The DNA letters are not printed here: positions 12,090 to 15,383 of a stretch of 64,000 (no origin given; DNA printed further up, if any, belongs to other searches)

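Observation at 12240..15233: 997-aa fusion of an O-antigen-ligase/Wzy-like domain with a second polytopic domain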

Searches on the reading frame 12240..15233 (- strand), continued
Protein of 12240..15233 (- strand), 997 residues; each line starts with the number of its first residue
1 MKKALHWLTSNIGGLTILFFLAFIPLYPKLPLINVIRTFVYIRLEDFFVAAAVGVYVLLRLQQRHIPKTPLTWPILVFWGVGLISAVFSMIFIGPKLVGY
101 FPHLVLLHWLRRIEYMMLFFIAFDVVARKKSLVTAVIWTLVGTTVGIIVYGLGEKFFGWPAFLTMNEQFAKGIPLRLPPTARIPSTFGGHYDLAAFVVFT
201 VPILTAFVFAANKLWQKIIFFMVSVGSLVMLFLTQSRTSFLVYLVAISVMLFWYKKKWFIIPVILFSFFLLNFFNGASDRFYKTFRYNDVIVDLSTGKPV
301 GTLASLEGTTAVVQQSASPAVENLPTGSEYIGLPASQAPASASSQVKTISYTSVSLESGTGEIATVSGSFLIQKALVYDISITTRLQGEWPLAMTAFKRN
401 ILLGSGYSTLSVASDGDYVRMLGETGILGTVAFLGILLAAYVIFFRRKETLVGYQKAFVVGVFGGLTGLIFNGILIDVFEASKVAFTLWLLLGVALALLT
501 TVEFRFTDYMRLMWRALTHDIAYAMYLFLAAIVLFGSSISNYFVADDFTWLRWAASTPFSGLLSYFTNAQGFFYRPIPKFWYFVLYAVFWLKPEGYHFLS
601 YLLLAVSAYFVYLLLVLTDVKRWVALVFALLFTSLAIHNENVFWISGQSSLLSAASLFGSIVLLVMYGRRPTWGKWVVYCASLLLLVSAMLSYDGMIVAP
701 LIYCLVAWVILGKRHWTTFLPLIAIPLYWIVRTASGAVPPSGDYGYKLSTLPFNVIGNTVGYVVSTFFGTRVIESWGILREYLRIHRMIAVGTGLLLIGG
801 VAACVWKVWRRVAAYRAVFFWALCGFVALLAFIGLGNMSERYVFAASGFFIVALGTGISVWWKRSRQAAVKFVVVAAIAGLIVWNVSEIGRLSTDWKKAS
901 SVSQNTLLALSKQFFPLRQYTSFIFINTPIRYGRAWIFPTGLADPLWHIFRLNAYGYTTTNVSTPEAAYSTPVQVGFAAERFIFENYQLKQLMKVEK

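Call 43: find_encoding_contigs(protein=P0118, flank=7000, max_places=1)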
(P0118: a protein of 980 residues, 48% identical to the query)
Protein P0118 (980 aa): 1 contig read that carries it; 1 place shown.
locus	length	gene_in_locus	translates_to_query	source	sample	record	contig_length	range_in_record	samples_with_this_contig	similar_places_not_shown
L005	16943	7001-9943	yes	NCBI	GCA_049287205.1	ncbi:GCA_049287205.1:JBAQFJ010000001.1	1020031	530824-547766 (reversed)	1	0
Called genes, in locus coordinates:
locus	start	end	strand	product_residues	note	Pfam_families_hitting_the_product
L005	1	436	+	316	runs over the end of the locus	PF01073:3Beta_HSD, PF01370:Epimerase, PF02719:Polysacc_synt_2 (faint), PF04321:RmlD_sub_bind, PF16363:GDP_Man_Dehyd, PF07993:NAD_binding_4 (weak)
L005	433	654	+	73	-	-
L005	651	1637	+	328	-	PF01073:3Beta_HSD, PF01370:Epimerase, PF02719:Polysacc_synt_2, PF04321:RmlD_sub_bind, PF13460:NAD_binding_10, PF16363:GDP_Man_Dehyd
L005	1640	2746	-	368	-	PF00155:Aminotran_1_2, PF01041:DegT_DnrJ_EryC1, PF01053:Cys_Met_Meta_PP (weak)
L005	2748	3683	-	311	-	PF25084:LbH_EIF2B (weak), PF25087:GMPPB_C (faint), PF00132:Hexapep, PF14602:Hexapep_2 (faint), PF05523:FdtA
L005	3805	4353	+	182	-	PF13439:Glyco_transf_4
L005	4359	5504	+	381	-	PF20706:GT4-conflict, PF00534:Glycos_transf_1, PF13692:Glyco_trans_1_4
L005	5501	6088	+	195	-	PF00132:Hexapep, PF14602:Hexapep_2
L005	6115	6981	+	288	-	PF00535:Glycos_transf_2, PF13641:Glyco_tranf_2_3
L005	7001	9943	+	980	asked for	-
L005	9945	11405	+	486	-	PF13231:PMT_2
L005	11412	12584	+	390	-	PF13439:Glyco_transf_4, PF00534:Glycos_transf_1, PF13692:Glyco_trans_1_4, PF13524:Glyco_trans_1_2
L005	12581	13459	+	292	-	PF00535:Glycos_transf_2, PF13641:Glyco_tranf_2_3, PF13632:Glyco_trans_2_3 (weak)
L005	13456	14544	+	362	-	PF13439:Glyco_transf_4, PF20706:GT4-conflict, PF00534:Glycos_transf_1, PF13692:Glyco_trans_1_4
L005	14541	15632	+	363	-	PF13439:Glyco_transf_4 (weak), PF20706:GT4-conflict (faint), PF00534:Glycos_transf_1, PF13692:Glyco_trans_1_4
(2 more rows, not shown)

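Call 44: find_encoding_contigs(protein=P0044, flank=7000, max_places=1)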
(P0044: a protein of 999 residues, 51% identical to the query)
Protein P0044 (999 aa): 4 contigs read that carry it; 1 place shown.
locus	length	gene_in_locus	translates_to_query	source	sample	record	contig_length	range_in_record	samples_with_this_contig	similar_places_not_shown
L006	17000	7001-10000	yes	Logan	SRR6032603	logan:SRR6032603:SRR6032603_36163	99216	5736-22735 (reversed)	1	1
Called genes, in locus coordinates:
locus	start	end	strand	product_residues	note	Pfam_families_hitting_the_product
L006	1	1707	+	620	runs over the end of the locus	-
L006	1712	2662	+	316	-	PF00106:adh_short (weak), PF01073:3Beta_HSD, PF01370:Epimerase, PF02719:Polysacc_synt_2 (faint), PF04321:RmlD_sub_bind, PF16363:GDP_Man_Dehyd, PF07993:NAD_binding_4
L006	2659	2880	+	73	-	-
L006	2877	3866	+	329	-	PF01073:3Beta_HSD, PF01370:Epimerase, PF02254:TrkA_N (faint), PF02719:Polysacc_synt_2, PF04321:RmlD_sub_bind, PF05368:NmrA (weak), PF13460:NAD_binding_10, PF16363:GDP_Man_Dehyd, +1 more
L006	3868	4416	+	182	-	PF13439:Glyco_transf_4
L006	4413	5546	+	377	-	PF13439:Glyco_transf_4 (weak), PF13579:Glyco_trans_4_4 (weak), PF20706:GT4-conflict, PF00534:Glycos_transf_1, PF13692:Glyco_trans_1_4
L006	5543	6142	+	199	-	PF00132:Hexapep, PF14602:Hexapep_2 (weak)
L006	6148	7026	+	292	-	PF00535:Glycos_transf_2, PF13641:Glyco_tranf_2_3, PF13632:Glyco_trans_2_3 (weak)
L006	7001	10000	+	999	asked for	-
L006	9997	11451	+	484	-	PF13231:PMT_2 (weak)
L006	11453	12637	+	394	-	PF13439:Glyco_transf_4, PF13579:Glyco_trans_4_4 (faint), PF00534:Glycos_transf_1, PF13692:Glyco_trans_1_4, PF13524:Glyco_trans_1_2 (faint)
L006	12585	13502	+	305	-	PF00535:Glycos_transf_2, PF13641:Glyco_tranf_2_3, PF10111:Glyco_tranf_2_2 (faint), PF13632:Glyco_trans_2_3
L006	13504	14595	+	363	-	PF13439:Glyco_transf_4, PF20706:GT4-conflict, PF00534:Glycos_transf_1, PF13692:Glyco_trans_1_4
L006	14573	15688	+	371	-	PF13439:Glyco_transf_4 (faint), PF20706:GT4-conflict (weak), PF00534:Glycos_transf_1, PF13692:Glyco_trans_1_4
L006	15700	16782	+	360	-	PF00483:NTP_transferase, PF12804:NTP_transf_3, PF22640:ManC_GMP_beta-helix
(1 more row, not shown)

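Call 65: find_related_loci(query=A1, collection=genome_contigs, flank=4000)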
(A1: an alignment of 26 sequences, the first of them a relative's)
Query A1 (997 aa) in genome_contigs; peptide patterns used: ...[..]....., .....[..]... (x = any residue, [..] = any of these).
600 stretches matched a pattern (row limit reached: there are more); 589 encode a relative of the query (tblastn E <= 1e-3); the best 80 are kept; 80 distinct loci.
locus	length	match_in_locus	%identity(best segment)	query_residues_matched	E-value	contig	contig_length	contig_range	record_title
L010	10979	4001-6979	71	1-997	0e+0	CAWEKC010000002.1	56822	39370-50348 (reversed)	MAG: Candidatus Gottesmanbacteria bacterium isolate MFD05942.bin.1.195 genome assembly, contig: contig_130330, whole gen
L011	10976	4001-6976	64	1-994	0e+0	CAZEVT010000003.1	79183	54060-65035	MAG TPA_asm: uncultured Gammaproteobacteria bacterium isolate SRP119689_co1_156 genome assembly, contig: NODE_311_length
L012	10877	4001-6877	63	1-997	0e+0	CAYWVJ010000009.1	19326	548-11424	MAG TPA_asm: uncultured Gammaproteobacteria bacterium isolate SRP093762_co1_96 genome assembly, contig: NODE_1702_length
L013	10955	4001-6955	69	1-992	0e+0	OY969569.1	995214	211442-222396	MAG: Candidatus Gottesmanbacteria bacterium isolate MFD03899.bin.c.1 genome assembly, chromosome: 1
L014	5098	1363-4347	50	1-997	0e+0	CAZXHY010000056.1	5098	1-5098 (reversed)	MAG TPA_asm: uncultured Gammaproteobacteria bacterium isolate ERP113451_co3_13 genome assembly, contig: NODE_16394_lengt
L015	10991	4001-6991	49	1-997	0e+0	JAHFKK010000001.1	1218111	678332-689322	MAG: Candidatus Gottesmanbacteria bacterium isolate nzgw408 NODE_1_length_1218112_cov_6.992134, whole genome shotgun seq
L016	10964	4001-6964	51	1-990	0e+0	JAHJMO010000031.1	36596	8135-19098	MAG: Patescibacteria group bacterium isolate Old_saline.mb.45 Old_saline.mb.45_k141_1152281, whole genome shotgun sequen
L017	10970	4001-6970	51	1-994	0e+0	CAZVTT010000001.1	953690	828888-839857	MAG TPA_asm: uncultured Gammaproteobacteria bacterium isolate SRP292972_co1_32 genome assembly, contig: NODE_3_length_95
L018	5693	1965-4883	50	1-996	0e+0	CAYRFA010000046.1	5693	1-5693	MAG TPA_asm: uncultured Gammaproteobacteria bacterium isolate SRP050083_co2_70 genome assembly, contig: NODE_13128_lengt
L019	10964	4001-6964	50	1-990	0e+0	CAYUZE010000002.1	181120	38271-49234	MAG TPA_asm: uncultured Gammaproteobacteria bacterium isolate binchicken_co130_63 genome assembly, contig: NODE_146_leng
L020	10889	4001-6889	51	29-993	0e+0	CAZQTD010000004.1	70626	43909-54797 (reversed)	MAG TPA_asm: uncultured Gammaproteobacteria bacterium isolate binchicken_co58_20 genome assembly, contig: NODE_293_lengt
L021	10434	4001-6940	47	1-991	0e+0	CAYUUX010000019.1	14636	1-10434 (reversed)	MAG TPA_asm: uncultured Gammaproteobacteria bacterium isolate binchicken_co22_244 genome assembly, contig: NODE_4291_len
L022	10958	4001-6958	47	1-991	0e+0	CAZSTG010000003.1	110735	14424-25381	MAG TPA_asm: uncultured Gammaproteobacteria bacterium isolate SRP294416_co1_745 genome assembly, contig: NODE_150_length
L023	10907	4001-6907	47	17-992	0e+0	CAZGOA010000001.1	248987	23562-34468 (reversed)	MAG TPA_asm: uncultured Gammaproteobacteria bacterium isolate binchicken_co277_142 genome assembly, contig: NODE_98_leng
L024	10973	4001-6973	46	1-997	0e+0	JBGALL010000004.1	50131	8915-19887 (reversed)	MAG: Candidatus Woesebacteria bacterium isolate MAG_MBR_H10.109 MBRH10-109_opera_contig_2608, whole genome shotgun seque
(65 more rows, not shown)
